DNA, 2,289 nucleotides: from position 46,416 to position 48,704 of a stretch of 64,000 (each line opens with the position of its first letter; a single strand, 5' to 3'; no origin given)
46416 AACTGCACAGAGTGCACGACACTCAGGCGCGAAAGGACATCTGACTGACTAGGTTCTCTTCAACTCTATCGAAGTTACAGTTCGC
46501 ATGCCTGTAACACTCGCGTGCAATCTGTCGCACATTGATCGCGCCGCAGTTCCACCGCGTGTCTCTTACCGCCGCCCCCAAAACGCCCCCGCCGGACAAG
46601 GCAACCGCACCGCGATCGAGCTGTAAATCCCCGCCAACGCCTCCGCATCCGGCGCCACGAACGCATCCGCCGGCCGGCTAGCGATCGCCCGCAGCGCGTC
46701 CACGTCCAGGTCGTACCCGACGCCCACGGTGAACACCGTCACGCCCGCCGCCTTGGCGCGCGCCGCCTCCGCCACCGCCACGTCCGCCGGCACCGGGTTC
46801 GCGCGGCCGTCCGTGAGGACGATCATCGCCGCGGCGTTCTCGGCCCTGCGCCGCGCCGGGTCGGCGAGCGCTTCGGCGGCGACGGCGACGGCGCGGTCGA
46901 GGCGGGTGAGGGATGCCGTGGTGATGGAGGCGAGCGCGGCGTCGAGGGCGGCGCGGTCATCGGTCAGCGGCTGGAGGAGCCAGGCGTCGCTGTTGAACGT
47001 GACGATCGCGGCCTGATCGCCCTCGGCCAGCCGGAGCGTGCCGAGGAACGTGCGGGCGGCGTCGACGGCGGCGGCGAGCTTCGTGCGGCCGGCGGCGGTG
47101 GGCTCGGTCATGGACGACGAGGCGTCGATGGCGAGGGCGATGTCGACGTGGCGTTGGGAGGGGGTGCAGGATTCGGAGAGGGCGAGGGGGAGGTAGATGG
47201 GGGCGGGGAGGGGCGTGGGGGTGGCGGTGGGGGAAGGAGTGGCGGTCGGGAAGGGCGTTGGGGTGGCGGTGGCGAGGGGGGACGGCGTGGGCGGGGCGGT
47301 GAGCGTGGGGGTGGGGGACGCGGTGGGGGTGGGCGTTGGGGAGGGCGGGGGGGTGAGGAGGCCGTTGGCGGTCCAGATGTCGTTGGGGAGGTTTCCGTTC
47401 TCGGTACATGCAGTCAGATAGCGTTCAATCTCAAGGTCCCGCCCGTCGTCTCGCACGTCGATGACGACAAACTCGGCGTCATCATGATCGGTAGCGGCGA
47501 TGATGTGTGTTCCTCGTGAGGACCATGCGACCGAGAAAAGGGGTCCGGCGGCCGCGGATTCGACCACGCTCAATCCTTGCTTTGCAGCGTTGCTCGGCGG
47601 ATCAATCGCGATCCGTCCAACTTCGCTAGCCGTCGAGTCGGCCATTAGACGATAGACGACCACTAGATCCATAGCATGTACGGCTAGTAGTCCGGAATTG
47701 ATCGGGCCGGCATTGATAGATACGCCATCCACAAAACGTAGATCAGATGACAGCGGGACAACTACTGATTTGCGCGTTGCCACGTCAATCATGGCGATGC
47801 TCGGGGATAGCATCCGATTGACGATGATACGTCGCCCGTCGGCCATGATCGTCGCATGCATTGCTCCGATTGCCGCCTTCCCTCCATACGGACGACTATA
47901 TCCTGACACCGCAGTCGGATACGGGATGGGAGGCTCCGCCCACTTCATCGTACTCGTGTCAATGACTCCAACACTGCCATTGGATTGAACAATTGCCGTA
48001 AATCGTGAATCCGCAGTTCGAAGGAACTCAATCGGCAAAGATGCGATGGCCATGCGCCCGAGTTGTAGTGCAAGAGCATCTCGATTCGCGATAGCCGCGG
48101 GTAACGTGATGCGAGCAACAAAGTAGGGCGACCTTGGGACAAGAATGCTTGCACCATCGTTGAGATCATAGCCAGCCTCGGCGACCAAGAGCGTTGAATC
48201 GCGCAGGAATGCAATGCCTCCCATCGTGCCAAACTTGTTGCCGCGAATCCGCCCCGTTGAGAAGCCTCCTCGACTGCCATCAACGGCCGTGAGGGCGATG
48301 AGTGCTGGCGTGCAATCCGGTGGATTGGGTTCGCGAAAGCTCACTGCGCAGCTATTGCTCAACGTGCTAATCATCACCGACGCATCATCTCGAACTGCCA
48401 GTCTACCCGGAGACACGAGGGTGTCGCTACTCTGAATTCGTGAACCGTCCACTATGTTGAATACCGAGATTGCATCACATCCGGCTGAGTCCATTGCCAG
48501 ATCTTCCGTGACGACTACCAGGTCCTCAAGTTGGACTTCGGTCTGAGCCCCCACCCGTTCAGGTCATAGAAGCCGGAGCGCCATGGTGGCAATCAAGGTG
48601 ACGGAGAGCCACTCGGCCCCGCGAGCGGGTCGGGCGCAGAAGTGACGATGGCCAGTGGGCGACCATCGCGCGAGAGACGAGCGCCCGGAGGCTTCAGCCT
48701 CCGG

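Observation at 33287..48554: Tandemly amplified two-gene cassette: Cys-rich secreted protein + propeller-PT-VWA protein, 4 full units plus a fifth large paralog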

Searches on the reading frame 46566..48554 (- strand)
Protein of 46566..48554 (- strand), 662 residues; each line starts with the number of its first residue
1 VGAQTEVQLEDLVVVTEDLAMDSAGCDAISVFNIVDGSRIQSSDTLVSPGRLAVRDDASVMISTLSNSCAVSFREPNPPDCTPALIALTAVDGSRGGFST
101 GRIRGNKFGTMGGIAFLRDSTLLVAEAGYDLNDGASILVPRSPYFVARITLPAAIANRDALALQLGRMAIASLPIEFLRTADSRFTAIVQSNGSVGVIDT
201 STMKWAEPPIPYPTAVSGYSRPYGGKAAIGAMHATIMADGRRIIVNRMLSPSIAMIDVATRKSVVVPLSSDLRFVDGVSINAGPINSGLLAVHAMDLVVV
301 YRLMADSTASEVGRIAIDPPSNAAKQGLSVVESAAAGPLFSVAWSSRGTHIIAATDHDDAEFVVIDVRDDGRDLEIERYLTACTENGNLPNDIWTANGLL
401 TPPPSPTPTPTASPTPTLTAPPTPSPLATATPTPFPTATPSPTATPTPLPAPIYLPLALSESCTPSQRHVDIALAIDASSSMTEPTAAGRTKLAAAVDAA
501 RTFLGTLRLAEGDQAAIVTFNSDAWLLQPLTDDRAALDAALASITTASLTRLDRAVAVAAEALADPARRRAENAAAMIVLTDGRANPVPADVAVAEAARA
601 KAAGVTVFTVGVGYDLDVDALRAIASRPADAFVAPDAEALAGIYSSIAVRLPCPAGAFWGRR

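Call 4: search_protein_families(library=pfam, proteins=[window:46566-48554:-], max_evalue=0.1)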
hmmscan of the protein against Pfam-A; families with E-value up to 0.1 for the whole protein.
window:46566-48554:- (662 aa): 5 families
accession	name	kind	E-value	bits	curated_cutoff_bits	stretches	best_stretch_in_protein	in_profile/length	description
PF00092.34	VWA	-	6.2e-19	69.3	23.8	1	471-644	1-172/174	von Willebrand factor type A domain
PF13519.12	VWA_2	-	2.3e-15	57.6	27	1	473-583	2-106/107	von Willebrand factor type A domain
PF01882.25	DUF58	-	5.2e-06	26.2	23.4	1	467-612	33-168/216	Protein of unknown function DUF58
PF13768.12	VWA_3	-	4.8e-05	23.9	27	1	471-626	2-147/155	von Willebrand factor type A domain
PF24106.1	Beta-prop_EDC4L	-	0.025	14.1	27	1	250-312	50-112/375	EDC4-like protein pdc1 beta-propeller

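Call 75: search_protein_families(library=ncbifam, proteins=[window:46566-48554:-], max_evalue=0.1)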
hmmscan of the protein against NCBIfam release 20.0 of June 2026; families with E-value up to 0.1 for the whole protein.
window:46566-48554:- (662 aa): 5 families
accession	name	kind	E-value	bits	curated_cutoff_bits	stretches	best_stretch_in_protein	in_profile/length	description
NF047508.1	VWA_BatA_Lepto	exception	7.8e-13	48.1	380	1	467-647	86-269/315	VWA domain-containing protein BatA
TIGR03436.1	acidobact_VWFA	subfamily_domain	6e-10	39.1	81.25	1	440-613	51-220/324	VWA domain-containing protein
TIGR02442.1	Cob-chelat-sub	hypoth_equivalog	1.7e-08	33.4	779.45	1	471-596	474-594/641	putative cobaltochelatase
NF010238.0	PRK13685.1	subfamily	4.7e-06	25.9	432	1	465-613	93-245/335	hypothetical protein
NF040983.1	BimA_second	exception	0.012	14.5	600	1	401-454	91-158/381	trimeric autotransporter actin-nucleating factor BimA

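Call 76: search_protein_families(library=padloc, proteins=[window:46566-48554:-], max_evalue=0.01)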
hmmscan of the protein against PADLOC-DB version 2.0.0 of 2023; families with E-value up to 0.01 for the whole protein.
window:46566-48554:- (662 aa): 0 families
